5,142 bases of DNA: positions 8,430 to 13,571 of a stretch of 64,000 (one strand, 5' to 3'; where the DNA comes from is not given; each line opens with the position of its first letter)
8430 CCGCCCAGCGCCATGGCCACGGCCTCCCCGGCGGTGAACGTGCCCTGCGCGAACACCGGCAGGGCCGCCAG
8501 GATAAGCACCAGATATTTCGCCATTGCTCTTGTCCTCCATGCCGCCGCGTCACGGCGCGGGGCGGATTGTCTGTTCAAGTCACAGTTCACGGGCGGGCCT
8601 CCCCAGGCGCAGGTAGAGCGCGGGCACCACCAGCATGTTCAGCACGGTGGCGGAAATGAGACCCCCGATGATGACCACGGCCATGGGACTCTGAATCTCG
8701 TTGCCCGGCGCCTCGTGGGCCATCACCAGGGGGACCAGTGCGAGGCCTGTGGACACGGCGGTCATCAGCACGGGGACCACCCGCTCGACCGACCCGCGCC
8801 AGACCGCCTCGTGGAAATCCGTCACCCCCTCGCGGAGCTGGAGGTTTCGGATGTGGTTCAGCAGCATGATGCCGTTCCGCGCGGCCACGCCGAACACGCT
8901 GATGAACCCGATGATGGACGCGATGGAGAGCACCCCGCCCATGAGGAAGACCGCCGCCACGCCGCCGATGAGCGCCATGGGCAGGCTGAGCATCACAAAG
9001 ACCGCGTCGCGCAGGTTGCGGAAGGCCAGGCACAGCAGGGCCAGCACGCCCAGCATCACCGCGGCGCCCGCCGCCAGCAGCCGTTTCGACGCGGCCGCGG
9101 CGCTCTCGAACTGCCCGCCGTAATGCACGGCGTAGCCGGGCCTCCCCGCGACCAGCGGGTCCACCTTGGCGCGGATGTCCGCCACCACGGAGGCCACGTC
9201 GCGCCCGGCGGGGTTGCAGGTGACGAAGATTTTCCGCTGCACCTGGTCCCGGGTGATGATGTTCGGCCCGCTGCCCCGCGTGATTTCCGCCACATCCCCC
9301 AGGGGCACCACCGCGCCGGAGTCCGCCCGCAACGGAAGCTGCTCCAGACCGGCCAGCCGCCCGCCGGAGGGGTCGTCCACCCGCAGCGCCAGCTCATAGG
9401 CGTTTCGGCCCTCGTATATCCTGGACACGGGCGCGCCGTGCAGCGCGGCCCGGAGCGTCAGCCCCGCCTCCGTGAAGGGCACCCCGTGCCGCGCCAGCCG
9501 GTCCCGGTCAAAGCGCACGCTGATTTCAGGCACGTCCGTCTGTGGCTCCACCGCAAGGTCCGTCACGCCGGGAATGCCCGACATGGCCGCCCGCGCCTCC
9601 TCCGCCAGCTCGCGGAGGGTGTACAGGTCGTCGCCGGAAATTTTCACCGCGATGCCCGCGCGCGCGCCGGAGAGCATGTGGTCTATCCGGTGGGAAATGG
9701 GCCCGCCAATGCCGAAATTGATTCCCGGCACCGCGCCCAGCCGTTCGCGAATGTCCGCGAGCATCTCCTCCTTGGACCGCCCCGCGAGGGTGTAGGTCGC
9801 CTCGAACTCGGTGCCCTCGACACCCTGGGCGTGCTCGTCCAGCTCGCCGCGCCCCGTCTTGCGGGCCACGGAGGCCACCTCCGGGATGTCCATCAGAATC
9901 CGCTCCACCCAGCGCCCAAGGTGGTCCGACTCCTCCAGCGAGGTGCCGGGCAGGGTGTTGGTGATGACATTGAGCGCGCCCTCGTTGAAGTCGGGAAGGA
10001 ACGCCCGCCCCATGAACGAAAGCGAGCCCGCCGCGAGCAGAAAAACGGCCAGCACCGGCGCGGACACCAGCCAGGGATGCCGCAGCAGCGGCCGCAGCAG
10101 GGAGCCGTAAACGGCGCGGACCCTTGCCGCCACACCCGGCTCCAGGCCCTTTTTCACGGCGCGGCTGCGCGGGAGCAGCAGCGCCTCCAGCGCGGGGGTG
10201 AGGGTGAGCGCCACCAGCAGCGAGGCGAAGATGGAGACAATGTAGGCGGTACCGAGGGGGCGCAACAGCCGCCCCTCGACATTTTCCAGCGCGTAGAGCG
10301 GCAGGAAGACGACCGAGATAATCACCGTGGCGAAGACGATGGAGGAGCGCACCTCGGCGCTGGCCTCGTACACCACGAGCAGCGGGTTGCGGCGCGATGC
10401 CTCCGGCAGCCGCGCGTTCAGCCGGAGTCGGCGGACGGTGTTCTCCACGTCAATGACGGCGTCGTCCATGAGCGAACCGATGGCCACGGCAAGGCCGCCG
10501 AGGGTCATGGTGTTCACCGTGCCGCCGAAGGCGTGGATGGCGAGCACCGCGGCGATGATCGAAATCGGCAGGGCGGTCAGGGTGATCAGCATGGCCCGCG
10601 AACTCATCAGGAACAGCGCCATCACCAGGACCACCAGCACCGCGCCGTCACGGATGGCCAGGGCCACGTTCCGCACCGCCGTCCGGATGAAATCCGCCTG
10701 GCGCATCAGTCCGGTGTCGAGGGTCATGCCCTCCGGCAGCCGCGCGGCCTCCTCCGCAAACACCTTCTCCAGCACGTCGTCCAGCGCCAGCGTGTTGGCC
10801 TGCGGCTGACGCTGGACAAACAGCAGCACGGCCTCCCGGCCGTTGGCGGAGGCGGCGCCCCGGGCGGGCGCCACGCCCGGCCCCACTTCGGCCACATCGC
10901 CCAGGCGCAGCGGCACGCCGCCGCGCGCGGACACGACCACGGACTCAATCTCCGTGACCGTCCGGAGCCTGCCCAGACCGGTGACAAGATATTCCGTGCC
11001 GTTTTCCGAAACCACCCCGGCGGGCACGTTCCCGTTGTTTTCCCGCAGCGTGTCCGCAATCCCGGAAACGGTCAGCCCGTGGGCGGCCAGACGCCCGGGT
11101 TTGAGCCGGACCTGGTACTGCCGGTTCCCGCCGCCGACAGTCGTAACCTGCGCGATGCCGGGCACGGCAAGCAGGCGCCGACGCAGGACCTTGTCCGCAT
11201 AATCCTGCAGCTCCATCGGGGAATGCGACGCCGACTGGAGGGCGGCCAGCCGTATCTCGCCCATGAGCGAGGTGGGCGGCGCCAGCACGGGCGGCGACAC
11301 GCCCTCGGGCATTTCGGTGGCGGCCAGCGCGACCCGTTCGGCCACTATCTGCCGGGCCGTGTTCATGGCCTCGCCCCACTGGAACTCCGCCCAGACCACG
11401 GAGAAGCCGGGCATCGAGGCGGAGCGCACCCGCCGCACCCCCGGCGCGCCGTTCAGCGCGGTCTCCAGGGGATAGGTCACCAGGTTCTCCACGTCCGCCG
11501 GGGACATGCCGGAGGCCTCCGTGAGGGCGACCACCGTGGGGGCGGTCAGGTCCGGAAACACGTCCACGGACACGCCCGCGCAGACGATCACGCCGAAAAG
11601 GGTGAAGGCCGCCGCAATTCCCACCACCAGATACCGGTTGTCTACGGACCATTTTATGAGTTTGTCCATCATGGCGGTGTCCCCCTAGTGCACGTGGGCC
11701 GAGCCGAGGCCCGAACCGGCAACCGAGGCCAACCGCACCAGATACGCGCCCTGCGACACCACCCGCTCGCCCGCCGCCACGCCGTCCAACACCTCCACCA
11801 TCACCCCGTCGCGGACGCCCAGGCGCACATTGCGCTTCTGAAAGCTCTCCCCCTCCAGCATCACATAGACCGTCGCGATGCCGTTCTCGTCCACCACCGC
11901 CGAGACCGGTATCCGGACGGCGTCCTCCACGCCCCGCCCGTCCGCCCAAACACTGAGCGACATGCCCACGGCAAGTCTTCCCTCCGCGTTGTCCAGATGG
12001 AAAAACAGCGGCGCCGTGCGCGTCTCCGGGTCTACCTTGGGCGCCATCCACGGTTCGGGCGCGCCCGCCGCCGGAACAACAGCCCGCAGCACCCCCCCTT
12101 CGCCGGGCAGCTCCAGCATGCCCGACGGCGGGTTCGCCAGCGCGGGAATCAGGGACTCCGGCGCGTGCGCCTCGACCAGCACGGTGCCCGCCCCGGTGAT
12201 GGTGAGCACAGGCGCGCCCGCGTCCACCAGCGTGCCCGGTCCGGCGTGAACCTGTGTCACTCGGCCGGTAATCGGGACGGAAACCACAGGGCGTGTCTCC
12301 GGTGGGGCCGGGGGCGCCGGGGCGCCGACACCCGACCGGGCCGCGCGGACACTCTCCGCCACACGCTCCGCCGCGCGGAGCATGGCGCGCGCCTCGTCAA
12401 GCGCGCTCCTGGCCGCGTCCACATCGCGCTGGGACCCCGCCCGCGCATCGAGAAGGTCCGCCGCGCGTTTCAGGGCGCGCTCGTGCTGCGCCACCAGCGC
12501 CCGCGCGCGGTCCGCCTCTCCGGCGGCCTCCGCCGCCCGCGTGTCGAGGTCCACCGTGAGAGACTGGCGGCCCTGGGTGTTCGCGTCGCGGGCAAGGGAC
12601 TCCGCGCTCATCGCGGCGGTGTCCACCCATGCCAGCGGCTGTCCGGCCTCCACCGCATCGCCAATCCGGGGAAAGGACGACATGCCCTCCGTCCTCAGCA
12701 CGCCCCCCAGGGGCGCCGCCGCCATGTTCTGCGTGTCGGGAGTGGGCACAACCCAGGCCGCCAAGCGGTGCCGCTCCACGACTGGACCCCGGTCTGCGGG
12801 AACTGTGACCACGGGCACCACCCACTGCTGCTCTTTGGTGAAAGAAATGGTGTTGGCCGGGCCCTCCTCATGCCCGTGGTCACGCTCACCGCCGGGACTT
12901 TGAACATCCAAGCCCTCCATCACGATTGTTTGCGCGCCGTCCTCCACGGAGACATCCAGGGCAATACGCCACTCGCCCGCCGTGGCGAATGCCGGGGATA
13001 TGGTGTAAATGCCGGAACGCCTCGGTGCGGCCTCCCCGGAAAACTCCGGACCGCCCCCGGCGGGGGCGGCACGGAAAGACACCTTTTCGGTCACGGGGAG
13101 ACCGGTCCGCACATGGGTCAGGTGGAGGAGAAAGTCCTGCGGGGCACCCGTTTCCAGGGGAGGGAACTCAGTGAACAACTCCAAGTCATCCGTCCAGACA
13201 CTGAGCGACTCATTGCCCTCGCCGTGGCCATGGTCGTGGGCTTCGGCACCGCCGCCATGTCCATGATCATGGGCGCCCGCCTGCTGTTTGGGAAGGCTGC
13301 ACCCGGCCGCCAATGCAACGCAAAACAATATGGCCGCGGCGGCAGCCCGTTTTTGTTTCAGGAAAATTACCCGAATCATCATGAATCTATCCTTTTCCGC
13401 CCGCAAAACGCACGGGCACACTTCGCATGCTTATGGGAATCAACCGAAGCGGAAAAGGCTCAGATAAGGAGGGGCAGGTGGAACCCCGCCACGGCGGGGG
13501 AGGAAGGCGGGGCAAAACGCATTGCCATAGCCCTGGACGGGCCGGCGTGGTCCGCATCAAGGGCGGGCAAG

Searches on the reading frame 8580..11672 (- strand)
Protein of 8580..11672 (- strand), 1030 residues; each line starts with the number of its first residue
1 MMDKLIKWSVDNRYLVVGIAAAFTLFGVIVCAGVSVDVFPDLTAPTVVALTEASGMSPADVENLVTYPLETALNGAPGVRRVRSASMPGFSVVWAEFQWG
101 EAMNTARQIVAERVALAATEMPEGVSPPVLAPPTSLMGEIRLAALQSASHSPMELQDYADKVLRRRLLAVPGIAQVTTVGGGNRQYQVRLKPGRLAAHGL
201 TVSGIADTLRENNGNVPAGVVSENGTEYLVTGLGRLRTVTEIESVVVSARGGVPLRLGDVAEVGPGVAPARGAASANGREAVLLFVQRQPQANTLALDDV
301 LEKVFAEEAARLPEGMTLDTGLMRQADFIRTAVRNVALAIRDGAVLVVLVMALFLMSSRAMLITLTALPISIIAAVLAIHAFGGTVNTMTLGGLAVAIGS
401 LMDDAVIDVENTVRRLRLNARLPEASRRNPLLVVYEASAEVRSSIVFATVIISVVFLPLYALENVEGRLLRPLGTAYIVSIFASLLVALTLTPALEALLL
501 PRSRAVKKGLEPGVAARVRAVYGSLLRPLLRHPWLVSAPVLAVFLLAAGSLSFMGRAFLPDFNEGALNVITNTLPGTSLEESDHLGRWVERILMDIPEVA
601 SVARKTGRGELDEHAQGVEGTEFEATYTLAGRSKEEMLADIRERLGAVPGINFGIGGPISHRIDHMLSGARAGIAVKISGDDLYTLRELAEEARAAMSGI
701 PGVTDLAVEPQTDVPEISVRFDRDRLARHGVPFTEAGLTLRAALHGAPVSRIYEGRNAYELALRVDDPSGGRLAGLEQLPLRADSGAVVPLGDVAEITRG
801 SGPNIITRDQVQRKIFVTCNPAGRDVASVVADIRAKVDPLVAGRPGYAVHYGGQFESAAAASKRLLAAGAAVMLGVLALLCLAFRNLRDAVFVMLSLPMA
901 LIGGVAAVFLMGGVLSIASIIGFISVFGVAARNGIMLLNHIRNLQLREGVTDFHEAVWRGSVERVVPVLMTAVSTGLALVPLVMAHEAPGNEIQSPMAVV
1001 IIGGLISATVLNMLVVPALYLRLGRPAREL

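Call 32: search_protein_families(library=pfam, proteins=[window:8580-11672:-], max_evalue=0.00001)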
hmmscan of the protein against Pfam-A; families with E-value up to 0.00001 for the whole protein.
window:8580-11672:- (1030 aa): 1 family
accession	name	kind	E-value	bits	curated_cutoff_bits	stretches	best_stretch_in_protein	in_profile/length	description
PF00873.25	ACR_tran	-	8.6e-237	788.9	28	1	6-1021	2-1018/1021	AcrB/AcrD/AcrF family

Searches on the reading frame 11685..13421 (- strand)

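Call 32: search_protein_families(library=pfam, proteins=[window:11685-13421:-], max_evalue=0.00001)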
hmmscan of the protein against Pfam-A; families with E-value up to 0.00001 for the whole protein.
window:11685-13421:- (578 aa): 2 families
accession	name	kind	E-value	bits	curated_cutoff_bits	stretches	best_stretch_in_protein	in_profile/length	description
PF13437.12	HlyD_3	-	7.2e-10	40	22.2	1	380-484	2-104/106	HlyD family secretion protein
PF16576.10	HlyD_D23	-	3.6e-08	33.4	30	1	347-487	78-212/214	Barrel-sandwich domain of CusB or HlyD membrane-fusion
